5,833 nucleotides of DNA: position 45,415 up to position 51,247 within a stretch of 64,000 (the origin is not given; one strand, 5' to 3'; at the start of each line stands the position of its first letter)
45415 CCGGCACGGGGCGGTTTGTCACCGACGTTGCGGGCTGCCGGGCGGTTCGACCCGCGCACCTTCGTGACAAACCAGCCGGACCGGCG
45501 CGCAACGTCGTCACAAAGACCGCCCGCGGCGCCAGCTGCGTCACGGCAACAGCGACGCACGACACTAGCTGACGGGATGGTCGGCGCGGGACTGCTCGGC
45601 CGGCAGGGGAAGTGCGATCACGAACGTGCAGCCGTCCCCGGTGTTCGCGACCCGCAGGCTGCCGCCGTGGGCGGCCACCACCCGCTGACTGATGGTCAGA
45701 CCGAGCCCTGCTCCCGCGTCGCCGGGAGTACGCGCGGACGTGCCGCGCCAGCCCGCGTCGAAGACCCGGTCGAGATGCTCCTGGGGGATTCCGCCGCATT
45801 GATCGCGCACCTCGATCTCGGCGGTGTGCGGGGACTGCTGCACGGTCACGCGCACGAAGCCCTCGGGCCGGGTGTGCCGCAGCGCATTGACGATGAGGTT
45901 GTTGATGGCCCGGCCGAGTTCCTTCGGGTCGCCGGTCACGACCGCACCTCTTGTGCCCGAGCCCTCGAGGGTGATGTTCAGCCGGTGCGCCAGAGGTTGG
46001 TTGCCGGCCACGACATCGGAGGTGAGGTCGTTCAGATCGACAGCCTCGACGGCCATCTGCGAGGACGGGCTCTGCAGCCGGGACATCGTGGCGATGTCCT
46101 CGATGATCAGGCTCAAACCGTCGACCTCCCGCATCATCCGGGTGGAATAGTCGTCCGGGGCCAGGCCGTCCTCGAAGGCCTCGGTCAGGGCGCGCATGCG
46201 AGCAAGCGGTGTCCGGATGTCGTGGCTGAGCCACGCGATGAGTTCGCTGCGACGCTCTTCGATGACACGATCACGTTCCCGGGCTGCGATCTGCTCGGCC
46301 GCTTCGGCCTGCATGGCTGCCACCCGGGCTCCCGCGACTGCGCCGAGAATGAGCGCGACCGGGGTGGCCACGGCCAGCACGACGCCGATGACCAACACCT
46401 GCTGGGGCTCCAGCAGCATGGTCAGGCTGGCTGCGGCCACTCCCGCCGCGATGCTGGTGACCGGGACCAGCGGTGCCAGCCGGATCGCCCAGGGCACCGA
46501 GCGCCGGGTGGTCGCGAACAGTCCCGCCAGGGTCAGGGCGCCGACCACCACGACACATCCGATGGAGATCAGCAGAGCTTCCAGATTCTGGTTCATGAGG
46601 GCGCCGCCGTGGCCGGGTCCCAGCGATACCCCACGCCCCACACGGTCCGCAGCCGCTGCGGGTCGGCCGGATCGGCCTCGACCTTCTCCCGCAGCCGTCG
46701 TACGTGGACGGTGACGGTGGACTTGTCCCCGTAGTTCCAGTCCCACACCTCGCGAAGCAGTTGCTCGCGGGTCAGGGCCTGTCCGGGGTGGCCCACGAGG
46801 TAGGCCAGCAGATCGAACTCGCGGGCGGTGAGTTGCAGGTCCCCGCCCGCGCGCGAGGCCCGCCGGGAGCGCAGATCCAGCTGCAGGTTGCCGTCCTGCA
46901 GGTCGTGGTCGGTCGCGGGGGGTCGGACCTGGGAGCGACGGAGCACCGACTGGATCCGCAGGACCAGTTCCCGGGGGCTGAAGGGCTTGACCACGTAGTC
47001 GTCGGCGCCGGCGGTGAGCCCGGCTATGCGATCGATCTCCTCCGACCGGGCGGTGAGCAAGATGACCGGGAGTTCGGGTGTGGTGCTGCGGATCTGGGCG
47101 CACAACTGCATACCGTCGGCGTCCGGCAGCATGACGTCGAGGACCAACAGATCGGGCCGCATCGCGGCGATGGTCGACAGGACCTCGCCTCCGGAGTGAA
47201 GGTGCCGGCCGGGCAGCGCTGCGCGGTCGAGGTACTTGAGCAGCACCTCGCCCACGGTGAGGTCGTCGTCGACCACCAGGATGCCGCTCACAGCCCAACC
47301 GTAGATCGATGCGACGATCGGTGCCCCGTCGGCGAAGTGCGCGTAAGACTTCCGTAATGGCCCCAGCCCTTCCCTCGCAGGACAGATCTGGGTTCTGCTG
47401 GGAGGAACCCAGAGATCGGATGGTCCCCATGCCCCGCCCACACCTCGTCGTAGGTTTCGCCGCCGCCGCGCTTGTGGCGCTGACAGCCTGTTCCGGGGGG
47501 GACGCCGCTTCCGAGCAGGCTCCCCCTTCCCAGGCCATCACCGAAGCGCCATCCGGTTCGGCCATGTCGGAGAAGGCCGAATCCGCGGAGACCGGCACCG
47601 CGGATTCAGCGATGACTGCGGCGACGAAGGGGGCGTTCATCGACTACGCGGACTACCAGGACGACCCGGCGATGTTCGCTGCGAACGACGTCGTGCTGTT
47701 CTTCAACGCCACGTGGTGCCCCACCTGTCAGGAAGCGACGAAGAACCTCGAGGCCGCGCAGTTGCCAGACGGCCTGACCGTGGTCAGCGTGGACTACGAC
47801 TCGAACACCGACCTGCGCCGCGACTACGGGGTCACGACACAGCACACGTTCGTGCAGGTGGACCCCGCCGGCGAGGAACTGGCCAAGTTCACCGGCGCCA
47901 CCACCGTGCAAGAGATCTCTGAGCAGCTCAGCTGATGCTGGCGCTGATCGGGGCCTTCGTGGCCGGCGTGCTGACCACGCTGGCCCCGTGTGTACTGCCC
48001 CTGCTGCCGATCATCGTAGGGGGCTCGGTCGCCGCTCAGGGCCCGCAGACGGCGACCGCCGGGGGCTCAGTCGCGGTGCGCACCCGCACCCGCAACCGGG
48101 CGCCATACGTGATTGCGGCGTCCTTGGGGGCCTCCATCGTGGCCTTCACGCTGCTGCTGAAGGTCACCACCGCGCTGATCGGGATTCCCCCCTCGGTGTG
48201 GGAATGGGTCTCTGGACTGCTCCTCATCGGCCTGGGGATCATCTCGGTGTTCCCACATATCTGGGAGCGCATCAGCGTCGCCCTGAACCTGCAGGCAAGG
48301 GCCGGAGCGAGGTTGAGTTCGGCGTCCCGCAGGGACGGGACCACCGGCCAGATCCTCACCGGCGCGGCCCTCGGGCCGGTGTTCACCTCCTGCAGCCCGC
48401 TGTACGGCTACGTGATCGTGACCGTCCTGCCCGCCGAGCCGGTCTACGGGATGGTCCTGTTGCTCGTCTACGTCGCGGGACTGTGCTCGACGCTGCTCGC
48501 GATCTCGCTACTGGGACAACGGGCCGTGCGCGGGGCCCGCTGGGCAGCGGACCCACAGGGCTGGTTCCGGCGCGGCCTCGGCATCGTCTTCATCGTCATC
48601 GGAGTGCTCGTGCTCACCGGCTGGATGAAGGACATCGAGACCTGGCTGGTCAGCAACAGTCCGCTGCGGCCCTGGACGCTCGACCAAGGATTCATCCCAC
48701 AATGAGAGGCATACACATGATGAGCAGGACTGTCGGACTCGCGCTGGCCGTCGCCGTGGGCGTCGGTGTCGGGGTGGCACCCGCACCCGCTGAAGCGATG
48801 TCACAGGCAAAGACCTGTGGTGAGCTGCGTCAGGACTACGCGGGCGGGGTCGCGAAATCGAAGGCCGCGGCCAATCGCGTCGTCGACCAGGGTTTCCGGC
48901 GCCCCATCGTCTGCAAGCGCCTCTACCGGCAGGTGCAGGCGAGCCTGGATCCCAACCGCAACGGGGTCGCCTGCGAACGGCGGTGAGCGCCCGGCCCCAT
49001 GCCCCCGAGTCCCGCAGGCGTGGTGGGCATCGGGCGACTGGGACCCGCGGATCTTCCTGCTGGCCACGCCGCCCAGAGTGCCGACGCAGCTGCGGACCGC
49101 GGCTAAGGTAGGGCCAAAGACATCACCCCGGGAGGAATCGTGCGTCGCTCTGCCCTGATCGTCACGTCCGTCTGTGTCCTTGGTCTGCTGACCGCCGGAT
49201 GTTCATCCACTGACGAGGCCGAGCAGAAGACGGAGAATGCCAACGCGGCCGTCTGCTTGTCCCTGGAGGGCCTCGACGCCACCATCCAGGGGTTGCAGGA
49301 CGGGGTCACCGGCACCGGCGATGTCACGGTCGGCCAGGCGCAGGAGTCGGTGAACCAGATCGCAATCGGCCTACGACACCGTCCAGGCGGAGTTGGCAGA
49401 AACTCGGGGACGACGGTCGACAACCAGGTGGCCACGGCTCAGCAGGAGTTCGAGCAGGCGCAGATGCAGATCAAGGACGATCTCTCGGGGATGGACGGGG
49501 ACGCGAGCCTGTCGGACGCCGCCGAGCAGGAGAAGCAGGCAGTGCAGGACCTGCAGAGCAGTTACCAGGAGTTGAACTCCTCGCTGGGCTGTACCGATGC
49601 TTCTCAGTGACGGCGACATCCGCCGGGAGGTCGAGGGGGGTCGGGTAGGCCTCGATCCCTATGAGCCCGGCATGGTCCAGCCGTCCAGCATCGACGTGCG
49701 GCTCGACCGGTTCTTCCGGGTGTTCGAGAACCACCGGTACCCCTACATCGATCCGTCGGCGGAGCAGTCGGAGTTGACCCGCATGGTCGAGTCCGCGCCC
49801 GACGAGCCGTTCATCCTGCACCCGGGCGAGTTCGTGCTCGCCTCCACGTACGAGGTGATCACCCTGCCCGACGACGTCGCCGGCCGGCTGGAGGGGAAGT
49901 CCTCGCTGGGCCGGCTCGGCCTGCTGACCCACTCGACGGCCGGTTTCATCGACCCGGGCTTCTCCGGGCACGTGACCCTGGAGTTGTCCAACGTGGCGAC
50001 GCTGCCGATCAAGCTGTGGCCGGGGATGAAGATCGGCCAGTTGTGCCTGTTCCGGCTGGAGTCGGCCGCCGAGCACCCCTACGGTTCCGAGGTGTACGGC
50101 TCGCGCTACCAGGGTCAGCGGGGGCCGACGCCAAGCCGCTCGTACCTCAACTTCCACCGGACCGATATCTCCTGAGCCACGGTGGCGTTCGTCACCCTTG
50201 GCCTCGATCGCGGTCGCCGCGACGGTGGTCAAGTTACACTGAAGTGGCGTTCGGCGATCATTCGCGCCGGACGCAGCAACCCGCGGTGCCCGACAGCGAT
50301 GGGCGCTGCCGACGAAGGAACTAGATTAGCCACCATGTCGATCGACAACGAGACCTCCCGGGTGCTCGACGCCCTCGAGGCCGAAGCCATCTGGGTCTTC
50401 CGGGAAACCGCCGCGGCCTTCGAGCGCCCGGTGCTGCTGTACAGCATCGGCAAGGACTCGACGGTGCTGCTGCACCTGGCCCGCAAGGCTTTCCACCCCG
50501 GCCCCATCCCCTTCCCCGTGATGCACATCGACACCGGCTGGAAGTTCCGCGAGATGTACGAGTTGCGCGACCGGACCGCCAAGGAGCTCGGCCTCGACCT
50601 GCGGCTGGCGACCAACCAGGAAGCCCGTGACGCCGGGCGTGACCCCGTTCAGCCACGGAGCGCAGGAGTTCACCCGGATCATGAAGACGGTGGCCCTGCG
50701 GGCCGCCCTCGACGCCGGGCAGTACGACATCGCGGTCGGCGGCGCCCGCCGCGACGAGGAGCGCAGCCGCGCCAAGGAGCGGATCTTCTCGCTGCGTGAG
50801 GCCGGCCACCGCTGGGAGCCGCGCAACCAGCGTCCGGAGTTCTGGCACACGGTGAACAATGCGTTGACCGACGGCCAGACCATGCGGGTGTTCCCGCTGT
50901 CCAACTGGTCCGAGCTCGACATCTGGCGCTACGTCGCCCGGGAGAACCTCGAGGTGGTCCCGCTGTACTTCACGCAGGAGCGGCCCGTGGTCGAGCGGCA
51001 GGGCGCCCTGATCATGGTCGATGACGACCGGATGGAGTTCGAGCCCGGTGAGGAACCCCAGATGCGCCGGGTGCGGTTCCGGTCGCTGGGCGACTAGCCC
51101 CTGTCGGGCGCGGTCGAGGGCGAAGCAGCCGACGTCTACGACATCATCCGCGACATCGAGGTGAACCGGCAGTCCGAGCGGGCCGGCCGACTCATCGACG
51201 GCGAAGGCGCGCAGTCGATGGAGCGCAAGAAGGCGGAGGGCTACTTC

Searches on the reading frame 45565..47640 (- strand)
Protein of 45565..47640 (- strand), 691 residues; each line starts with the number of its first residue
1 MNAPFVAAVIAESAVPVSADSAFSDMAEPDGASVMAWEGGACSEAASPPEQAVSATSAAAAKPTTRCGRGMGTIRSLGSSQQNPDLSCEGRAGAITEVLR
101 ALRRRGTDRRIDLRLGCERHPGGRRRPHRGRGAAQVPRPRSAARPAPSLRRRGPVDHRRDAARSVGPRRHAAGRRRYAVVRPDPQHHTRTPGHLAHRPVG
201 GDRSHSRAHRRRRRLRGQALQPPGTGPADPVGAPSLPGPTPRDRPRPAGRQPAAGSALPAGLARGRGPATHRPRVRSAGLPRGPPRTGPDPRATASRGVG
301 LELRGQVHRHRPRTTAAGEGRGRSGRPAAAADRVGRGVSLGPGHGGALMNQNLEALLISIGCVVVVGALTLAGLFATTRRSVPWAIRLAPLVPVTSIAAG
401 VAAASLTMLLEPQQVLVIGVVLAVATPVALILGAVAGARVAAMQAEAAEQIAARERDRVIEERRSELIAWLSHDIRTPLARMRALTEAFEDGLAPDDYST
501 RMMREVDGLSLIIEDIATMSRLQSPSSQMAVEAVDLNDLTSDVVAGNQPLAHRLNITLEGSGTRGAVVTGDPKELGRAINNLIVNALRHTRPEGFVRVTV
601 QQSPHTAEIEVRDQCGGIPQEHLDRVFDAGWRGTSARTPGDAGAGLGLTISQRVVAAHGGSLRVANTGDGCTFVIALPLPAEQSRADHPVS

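Call 20: search_protein_families(library=pfam, proteins=[window:45565-47640:-], max_evalue=0.001)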
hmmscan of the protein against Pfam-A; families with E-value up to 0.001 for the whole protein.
window:45565-47640:- (691 aa): 2 families
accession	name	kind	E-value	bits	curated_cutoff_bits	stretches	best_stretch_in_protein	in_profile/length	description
PF02518.31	HATPase_c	-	2.2e-23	83.3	26.4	1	570-680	1-110/111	Histidine kinase-, DNA gyrase B-, and HSP90-like ATPase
PF00512.31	HisKA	-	1.3e-10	41.6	26.9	1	464-524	2-65/66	His Kinase A (phospho-acceptor) domain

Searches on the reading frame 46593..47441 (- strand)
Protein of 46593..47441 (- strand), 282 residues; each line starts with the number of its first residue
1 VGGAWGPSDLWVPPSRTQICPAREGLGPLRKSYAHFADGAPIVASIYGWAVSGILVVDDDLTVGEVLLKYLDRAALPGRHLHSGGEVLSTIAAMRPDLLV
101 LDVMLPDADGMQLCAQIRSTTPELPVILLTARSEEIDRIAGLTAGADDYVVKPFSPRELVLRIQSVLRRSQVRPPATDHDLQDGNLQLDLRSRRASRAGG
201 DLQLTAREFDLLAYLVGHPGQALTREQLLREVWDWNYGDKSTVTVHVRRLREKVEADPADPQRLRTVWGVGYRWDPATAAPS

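Call 20: search_protein_families(library=pfam, proteins=[window:46593-47441:-], max_evalue=0.001)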
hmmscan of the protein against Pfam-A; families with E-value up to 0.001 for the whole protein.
window:46593-47441:- (282 aa): 2 families
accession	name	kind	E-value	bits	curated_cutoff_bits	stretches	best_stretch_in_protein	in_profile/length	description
PF00486.34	Trans_reg_C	-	1e-27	96.4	26.2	1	201-273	3-76/77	Transcriptional regulatory protein, C terminal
PF00072.30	Response_reg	-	2.8e-26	92.3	30.2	1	54-163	1-110/111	Response regulator receiver domain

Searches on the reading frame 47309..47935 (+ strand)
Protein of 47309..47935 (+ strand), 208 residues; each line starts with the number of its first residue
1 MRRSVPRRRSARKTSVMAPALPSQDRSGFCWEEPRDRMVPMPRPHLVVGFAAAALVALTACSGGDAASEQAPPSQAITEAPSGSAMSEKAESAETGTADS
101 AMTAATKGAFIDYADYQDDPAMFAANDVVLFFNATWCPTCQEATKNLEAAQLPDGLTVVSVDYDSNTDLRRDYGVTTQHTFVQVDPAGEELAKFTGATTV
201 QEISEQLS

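Call 74: search_protein_families(library=pfam, proteins=[window:47309-47935:+], max_evalue=0.001)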
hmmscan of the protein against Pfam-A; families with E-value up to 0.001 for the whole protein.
window:47309-47935:+ (208 aa): 3 families
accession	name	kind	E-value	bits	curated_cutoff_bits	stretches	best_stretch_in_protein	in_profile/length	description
PF00085.26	Thioredoxin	-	1.1e-08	35.4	23.5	1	125-207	18-101/103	Thioredoxin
PF05768.20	Glrx-like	-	0.00029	21.6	26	1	129-179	2-52/77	Glutaredoxin-like domain (DUF836)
PF08534.16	Redoxin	-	0.00031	21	26.6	1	123-168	26-75/148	Redoxin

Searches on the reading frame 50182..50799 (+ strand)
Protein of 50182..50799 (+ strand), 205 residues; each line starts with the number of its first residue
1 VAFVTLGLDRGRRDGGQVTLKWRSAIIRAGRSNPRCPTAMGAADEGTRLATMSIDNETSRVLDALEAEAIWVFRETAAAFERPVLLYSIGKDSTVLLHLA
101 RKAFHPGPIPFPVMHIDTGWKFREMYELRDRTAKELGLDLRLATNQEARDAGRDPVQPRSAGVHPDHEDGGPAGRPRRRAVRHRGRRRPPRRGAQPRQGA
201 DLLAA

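Call 74: search_protein_families(library=pfam, proteins=[window:50182-50799:+], max_evalue=0.001)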
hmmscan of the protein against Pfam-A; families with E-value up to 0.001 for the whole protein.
window:50182-50799:+ (205 aa): 1 family
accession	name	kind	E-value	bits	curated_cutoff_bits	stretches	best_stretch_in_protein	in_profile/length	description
PF01507.26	PAPS_reduct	-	2.5e-19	70.4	22.5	1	83-155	2-70/175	Phosphoadenosine phosphosulfate reductase domain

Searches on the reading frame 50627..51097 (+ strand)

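Call 74: search_protein_families(library=pfam, proteins=[window:50627-51097:+], max_evalue=0.001)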
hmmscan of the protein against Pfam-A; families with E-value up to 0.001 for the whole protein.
window:50627-51097:+ (156 aa): 1 family
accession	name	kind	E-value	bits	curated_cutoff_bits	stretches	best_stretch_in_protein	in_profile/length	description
PF01507.26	PAPS_reduct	-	9.6e-25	88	22.5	1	10-156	80-169/175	Phosphoadenosine phosphosulfate reductase domain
